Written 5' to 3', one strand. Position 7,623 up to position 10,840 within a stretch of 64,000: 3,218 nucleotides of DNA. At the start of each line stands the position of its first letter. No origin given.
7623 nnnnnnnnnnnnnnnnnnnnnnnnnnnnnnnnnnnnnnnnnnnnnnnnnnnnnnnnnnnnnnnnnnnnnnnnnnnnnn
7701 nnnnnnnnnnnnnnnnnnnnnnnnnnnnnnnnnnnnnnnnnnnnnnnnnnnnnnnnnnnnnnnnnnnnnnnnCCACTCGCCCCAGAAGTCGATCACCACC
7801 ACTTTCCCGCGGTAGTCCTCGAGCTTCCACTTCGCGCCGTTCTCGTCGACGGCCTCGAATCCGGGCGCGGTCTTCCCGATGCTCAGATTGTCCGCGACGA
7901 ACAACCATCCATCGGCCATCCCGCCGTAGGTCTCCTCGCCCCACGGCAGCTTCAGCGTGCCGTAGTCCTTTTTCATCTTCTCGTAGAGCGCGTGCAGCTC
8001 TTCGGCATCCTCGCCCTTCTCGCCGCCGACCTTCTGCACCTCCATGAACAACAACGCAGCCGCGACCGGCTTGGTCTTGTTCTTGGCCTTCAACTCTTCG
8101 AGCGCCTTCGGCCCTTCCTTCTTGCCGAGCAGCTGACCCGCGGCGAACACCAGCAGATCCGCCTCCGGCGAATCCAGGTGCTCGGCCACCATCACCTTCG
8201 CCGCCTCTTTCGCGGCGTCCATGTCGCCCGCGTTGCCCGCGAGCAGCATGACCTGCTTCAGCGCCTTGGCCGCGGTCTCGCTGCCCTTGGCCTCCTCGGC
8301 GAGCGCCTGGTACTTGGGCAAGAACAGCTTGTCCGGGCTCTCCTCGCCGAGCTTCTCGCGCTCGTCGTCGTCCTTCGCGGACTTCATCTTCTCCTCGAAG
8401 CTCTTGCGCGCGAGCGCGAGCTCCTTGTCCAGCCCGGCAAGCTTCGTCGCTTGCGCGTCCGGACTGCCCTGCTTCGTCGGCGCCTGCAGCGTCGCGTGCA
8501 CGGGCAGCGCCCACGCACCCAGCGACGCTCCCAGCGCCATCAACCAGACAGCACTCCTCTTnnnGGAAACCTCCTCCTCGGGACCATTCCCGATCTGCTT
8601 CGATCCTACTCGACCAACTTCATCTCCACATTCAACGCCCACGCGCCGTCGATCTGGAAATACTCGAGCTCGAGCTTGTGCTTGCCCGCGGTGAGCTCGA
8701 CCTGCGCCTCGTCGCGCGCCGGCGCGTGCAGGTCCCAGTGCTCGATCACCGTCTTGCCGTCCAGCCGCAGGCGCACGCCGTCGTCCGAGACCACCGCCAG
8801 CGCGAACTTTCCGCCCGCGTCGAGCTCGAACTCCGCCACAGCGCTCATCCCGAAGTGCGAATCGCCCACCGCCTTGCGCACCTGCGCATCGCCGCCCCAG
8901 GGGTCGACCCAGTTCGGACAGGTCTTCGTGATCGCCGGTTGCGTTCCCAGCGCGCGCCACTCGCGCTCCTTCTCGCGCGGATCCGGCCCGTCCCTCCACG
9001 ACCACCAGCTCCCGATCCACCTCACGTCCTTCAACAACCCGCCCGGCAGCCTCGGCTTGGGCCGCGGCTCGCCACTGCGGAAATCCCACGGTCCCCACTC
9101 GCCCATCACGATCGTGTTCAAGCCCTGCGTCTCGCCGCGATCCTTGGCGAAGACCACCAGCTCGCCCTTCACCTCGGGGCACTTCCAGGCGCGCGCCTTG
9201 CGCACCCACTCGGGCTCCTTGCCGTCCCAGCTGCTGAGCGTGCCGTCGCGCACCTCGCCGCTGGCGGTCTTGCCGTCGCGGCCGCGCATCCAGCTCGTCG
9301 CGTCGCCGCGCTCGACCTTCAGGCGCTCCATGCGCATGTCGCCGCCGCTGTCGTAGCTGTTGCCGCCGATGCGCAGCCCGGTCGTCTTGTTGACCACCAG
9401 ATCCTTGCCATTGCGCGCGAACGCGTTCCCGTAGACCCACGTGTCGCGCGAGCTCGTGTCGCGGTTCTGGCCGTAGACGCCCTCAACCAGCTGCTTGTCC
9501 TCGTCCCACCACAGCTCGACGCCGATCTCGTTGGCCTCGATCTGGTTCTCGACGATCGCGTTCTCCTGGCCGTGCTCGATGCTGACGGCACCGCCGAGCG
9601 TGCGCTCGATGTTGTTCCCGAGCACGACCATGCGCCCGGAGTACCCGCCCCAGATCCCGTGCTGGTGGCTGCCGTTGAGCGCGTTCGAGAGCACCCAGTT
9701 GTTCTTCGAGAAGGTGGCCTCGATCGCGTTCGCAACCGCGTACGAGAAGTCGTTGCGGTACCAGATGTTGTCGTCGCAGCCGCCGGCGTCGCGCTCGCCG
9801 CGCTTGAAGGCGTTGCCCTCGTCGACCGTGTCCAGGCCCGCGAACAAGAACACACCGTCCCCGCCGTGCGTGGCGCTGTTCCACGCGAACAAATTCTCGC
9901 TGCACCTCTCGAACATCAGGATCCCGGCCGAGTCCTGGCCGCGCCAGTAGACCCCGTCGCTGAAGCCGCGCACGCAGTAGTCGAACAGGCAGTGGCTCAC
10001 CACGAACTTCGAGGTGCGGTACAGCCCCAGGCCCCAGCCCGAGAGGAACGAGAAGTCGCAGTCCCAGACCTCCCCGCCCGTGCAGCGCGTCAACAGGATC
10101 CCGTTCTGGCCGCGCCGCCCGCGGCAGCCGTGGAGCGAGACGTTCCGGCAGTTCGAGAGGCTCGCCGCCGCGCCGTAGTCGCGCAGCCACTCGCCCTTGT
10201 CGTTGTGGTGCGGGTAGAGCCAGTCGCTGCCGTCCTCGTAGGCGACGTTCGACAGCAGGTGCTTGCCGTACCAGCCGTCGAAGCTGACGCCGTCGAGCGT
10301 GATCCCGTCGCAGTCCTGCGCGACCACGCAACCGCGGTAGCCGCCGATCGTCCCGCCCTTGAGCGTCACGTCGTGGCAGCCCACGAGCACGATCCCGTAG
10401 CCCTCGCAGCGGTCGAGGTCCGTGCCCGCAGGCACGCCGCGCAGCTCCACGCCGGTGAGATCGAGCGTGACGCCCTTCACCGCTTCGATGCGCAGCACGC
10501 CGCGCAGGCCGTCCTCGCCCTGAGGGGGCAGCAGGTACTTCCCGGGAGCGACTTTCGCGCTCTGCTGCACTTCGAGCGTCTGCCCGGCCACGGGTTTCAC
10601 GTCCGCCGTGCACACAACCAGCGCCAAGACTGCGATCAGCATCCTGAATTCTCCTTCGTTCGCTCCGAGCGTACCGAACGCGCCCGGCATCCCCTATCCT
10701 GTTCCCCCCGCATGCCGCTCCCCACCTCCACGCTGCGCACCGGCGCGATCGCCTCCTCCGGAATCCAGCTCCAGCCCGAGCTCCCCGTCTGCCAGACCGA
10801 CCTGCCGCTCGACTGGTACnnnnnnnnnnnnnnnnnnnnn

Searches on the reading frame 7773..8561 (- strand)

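Call 84: search_protein_families(library=pfam, proteins=[window:7773-8561:-], max_evalue=0.001)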
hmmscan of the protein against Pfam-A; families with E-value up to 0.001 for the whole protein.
window:7773-8561:- (263 aa): 1 family
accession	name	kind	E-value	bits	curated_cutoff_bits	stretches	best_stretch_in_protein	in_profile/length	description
PF00578.27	AhpC-TSA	-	1.5e-05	25.4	26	1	228-262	1-35/124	AhpC/TSA family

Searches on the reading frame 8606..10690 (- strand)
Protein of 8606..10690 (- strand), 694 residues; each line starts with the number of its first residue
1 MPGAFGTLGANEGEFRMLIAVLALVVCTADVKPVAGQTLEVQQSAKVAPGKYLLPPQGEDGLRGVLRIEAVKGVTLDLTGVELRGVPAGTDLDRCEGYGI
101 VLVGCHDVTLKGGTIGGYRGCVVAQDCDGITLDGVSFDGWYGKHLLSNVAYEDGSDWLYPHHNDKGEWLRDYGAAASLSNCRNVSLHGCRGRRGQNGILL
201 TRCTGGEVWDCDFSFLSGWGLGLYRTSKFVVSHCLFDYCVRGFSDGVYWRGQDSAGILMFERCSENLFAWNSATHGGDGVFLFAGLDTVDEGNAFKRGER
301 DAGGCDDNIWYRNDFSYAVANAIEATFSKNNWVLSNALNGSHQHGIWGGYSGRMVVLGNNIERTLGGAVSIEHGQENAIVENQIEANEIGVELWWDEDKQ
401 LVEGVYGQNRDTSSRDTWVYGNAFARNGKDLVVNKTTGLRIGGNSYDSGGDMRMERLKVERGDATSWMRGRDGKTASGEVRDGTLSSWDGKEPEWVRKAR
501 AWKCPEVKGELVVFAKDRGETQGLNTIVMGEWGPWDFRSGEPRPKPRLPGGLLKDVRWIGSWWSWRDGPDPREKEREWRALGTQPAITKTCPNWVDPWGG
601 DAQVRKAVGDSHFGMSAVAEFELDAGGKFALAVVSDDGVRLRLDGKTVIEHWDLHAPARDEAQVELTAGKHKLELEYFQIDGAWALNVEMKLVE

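Call 84: search_protein_families(library=pfam, proteins=[window:8606-10690:-], max_evalue=0.001)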
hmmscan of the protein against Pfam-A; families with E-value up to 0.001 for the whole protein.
window:8606-10690:- (694 aa): 3 families
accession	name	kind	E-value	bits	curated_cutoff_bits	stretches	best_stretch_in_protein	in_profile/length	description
PF05048.19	NosD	-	1.3e-15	57.9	23.6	1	304-446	67-186/212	Periplasmic copper-binding protein (NosD)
PF13229.12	Beta_helix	-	6.2e-15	55.6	25.9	3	277-397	23-148/158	Right handed beta helix region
PF07691.17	PA14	-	1.9e-10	41.2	24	1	587-683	21-124/147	PA14 domain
